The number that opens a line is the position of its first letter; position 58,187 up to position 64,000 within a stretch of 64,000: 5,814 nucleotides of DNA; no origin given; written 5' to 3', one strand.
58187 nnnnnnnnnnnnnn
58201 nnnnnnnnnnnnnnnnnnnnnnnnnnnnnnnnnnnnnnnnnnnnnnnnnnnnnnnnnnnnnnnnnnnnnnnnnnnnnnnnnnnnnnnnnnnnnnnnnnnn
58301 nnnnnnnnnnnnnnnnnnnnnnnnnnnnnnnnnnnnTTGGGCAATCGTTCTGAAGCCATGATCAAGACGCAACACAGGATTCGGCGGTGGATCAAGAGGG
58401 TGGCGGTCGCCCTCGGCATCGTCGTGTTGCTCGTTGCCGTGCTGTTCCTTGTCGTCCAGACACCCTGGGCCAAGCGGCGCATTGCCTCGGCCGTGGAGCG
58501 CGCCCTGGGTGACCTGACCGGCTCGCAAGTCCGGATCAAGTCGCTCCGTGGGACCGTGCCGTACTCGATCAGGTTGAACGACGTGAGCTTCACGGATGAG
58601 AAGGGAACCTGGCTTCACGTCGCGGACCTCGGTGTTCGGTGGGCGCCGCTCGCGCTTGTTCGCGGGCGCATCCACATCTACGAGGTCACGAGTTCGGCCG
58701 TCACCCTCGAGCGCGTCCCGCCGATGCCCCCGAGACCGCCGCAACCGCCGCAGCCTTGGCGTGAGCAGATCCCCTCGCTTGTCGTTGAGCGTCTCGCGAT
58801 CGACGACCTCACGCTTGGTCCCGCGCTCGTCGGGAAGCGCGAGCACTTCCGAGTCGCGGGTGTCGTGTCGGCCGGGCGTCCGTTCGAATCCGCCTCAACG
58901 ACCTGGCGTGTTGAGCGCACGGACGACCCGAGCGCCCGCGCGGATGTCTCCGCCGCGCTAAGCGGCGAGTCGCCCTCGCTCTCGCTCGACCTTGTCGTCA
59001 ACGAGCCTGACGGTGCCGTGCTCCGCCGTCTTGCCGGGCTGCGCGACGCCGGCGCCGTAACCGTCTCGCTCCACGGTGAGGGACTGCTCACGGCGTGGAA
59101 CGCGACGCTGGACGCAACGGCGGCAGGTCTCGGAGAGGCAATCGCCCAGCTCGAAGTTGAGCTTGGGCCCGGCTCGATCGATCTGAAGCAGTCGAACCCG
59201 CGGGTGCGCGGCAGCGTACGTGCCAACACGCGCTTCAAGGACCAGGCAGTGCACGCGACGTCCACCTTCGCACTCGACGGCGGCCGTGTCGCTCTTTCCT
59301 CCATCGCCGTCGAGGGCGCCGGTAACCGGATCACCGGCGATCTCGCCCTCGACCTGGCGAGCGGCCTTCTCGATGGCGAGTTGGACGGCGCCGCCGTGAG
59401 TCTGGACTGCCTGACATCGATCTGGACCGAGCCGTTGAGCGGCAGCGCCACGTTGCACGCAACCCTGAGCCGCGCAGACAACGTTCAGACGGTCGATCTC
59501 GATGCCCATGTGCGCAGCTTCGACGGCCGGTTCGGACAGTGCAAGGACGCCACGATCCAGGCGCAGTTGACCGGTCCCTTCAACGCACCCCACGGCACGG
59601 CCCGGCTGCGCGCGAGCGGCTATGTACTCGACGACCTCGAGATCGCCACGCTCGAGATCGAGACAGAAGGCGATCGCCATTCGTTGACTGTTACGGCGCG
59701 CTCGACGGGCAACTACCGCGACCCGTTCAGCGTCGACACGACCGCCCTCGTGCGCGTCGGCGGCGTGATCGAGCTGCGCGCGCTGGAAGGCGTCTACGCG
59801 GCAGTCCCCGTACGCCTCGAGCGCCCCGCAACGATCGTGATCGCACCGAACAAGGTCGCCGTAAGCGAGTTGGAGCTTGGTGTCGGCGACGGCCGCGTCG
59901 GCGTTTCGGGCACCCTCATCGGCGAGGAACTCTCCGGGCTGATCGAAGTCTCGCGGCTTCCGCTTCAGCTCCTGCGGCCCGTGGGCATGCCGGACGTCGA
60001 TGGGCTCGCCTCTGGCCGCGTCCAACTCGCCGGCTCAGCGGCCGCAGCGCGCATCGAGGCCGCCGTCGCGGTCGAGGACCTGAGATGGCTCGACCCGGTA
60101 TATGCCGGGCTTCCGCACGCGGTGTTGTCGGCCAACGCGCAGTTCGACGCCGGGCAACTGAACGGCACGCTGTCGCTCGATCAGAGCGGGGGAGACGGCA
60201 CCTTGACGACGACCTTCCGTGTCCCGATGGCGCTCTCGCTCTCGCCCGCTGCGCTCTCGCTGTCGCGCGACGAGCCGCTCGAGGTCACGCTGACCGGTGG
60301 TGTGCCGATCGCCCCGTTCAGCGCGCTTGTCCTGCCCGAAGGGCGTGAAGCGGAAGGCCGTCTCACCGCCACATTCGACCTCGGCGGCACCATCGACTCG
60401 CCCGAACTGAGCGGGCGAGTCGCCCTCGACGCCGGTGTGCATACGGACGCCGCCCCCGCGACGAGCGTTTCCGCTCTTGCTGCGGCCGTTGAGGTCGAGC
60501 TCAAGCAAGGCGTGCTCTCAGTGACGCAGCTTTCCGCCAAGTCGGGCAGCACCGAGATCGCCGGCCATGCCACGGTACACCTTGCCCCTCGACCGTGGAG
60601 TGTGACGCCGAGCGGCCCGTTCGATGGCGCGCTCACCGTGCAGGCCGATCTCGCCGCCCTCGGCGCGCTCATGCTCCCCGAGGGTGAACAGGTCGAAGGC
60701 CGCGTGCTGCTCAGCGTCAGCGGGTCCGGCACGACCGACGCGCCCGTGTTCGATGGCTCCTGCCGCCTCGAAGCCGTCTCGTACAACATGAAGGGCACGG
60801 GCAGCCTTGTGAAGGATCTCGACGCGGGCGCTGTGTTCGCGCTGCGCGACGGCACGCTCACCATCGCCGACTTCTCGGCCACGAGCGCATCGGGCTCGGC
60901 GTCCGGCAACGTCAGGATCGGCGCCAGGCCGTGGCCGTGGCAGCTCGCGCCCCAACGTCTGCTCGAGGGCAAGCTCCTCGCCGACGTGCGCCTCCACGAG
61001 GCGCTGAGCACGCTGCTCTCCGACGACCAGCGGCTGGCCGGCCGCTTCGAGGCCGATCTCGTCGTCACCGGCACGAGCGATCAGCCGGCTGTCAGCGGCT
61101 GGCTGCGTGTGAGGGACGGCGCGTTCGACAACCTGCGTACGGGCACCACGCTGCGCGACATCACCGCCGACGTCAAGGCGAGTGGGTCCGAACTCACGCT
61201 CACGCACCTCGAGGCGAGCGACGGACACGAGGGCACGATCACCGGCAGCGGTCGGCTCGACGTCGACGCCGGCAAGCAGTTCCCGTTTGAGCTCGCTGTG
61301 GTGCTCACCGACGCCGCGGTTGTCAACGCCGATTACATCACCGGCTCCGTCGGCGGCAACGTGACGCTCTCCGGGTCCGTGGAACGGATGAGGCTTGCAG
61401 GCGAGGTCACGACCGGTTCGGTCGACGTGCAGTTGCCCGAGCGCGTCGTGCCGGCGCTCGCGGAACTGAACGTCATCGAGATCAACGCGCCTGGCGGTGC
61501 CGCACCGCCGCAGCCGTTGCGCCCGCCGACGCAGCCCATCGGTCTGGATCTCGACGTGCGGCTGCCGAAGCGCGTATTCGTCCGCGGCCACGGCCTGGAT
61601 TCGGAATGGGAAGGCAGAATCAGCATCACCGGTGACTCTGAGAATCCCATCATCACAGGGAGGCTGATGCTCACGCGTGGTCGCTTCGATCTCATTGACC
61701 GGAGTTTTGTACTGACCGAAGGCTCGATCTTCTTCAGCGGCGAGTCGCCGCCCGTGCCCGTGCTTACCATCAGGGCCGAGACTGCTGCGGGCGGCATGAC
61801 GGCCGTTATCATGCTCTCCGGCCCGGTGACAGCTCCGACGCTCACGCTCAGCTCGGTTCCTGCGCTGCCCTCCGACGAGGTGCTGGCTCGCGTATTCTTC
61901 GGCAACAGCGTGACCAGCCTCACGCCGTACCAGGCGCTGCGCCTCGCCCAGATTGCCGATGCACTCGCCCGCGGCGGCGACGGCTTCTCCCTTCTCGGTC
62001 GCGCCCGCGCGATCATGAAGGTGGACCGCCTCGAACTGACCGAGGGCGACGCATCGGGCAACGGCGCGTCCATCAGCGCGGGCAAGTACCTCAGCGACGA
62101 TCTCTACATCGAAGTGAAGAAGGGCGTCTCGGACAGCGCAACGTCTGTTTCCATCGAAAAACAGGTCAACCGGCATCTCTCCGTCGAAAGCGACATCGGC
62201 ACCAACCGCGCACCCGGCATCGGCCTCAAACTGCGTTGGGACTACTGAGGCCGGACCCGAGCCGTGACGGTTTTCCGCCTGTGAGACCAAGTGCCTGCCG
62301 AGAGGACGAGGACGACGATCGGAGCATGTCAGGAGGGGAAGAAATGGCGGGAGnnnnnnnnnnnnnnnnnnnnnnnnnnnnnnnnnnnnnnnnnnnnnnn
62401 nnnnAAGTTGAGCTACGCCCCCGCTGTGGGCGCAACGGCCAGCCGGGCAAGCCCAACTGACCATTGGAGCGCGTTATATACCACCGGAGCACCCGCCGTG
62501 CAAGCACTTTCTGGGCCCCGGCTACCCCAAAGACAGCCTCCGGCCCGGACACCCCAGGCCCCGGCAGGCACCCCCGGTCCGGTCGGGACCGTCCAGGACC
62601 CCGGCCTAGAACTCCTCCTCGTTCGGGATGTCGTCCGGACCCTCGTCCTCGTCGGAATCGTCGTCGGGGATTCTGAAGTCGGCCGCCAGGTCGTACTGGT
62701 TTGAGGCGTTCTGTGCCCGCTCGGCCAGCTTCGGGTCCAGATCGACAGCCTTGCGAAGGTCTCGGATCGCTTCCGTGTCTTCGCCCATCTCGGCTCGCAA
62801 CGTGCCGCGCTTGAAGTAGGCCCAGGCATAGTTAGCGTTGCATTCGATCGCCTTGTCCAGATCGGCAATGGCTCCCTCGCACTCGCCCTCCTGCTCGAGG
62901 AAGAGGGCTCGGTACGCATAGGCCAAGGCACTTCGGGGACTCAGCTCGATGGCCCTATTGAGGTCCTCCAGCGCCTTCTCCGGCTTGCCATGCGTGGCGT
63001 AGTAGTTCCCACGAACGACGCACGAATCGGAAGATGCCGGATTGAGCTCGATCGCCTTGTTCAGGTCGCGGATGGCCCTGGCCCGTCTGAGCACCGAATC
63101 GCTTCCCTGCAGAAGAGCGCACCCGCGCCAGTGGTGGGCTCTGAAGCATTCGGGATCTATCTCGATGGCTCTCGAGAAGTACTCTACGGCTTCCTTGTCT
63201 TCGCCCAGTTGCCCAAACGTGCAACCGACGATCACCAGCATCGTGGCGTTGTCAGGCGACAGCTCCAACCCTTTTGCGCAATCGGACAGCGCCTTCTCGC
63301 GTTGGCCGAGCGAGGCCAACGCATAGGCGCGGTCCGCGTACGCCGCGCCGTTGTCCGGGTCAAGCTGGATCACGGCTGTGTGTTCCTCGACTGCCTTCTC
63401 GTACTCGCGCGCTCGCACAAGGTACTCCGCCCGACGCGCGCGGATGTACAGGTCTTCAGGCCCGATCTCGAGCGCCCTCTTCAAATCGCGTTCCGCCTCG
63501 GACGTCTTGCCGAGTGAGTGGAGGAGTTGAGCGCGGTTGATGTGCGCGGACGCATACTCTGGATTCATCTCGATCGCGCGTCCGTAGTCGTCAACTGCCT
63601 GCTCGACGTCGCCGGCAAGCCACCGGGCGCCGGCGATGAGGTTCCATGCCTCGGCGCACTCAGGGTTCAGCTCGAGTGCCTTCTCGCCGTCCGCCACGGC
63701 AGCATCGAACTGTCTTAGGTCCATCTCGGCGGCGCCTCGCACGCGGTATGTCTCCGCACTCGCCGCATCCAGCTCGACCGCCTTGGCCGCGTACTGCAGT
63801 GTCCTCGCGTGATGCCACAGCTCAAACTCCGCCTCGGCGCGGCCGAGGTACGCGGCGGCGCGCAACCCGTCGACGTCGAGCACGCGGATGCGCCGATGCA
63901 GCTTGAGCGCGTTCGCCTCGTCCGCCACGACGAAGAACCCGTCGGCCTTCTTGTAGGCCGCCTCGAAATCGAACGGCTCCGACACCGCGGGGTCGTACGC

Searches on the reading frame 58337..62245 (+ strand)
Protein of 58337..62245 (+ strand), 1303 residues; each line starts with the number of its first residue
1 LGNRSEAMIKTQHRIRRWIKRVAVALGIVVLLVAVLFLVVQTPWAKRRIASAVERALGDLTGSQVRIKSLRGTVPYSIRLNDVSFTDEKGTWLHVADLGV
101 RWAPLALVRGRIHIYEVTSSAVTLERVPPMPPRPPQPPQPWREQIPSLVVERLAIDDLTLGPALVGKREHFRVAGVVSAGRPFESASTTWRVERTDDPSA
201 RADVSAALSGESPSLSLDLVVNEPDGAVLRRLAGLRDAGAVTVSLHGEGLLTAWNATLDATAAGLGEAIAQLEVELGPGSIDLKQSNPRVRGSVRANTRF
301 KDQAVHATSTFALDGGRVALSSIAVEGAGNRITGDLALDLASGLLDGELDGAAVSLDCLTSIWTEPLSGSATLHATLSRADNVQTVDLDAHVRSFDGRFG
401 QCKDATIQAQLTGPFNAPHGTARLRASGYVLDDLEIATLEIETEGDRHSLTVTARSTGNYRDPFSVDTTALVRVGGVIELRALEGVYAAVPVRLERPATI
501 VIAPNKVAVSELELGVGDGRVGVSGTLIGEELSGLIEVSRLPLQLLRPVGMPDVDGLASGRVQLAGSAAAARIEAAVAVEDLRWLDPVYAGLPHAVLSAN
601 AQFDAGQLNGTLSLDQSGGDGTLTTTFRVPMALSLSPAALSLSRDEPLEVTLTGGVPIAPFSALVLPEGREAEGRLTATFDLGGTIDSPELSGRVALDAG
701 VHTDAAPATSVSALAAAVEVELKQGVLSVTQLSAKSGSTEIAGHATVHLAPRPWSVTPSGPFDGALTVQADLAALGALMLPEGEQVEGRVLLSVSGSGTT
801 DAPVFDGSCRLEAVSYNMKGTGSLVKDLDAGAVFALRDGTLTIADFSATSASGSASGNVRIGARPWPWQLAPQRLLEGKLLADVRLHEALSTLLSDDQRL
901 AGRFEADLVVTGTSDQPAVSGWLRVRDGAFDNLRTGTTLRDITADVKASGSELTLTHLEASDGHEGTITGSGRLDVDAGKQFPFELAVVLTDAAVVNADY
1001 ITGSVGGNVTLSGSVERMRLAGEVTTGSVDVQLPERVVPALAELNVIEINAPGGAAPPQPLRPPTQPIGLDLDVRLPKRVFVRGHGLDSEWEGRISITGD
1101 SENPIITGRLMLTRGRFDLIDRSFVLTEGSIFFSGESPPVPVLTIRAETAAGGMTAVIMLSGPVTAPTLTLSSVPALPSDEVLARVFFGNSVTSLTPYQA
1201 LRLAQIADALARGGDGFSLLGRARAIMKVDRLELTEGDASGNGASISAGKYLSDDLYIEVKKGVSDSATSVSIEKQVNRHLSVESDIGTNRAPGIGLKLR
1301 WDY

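Call 65: search_protein_families(library=pfam, proteins=[window:58337-62245:+], max_evalue=0.00001)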
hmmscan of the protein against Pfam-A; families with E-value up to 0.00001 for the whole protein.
window:58337-62245:+ (1303 aa): 1 family
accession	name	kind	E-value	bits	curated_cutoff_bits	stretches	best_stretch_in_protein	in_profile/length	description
PF04357.19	TamB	-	6.7e-67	226.8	22.4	1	958-1303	3-381/381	TamB, inner membrane protein subunit of TAM complex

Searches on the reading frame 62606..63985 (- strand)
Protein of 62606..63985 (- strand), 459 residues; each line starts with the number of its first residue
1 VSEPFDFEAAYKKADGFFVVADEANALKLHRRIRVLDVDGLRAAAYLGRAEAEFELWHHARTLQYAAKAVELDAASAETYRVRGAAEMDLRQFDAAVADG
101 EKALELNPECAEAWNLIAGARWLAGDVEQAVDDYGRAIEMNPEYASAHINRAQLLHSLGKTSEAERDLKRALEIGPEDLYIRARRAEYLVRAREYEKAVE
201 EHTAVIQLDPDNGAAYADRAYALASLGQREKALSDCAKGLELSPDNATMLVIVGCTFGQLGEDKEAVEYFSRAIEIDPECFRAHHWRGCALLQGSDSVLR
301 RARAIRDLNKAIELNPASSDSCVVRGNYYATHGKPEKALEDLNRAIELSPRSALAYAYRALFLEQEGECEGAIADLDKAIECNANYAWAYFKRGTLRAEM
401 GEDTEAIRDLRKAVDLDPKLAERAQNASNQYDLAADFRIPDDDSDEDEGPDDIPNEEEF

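Call 65: search_protein_families(library=pfam, proteins=[window:62606-63985:-], max_evalue=0.00001)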
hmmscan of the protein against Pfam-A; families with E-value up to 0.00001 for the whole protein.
window:62606-63985:- (459 aa): 16 families
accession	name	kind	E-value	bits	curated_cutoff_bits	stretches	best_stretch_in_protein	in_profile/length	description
PF00515.34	TPR_1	-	7.8e-51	168.4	27.8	0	145-178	1-34/34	Tetratricopeptide repeat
PF13414.12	TPR_11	-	2.2e-43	146.1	26.8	2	125-159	8-42/42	TPR repeat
PF07719.23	TPR_2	-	6.7e-42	138.6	27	0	322-351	4-33/34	Tetratricopeptide repeat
PF13181.12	TPR_8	-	1.6e-37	124.9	25.7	0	249-279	3-33/34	Tetratricopeptide repeat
PF13431.12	TPR_17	-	6.6e-34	113.8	24.4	0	134-165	2-33/34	Tetratricopeptide repeat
PF13432.12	TPR_16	-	4.9e-26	91.3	32.7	3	124-178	10-64/65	Tetratricopeptide repeat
PF13428.12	TPR_14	-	4.3e-25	86.1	23.5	0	147-187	3-43/44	Tetratricopeptide repeat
PF13371.12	TPR_9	-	2e-24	85.8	35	0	329-381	5-57/73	Tetratricopeptide repeat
PF14559.12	TPR_19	-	1.1e-17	64.5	25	1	124-183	4-63/68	Tetratricopeptide repeat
PF13424.12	TPR_12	-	5.3e-17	62.2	30.1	1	110-174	2-74/77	Tetratricopeptide repeat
PF12569.14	NatA_aux_su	-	1.4e-13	51.1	33.3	0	124-200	205-281/515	N-terminal acetyltransferase A, auxiliary subunit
PF23914.1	TPR_CcmH_CycH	-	3.8e-11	43.5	42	0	103-212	42-154/158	Cytochrome c-type biogenesis protein H TPR domain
PF13174.12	TPR_6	-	1.9e-10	41.1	26.3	0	389-419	2-32/33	Tetratricopeptide repeat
PF01239.28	PPTA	-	1.1e-07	31.6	29.5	0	336-365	2-31/32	Protein prenyltransferase alpha subunit repeat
PF13429.12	TPR_15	-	2.8e-07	30.7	26.2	0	317-357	144-184/280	Tetratricopeptide repeat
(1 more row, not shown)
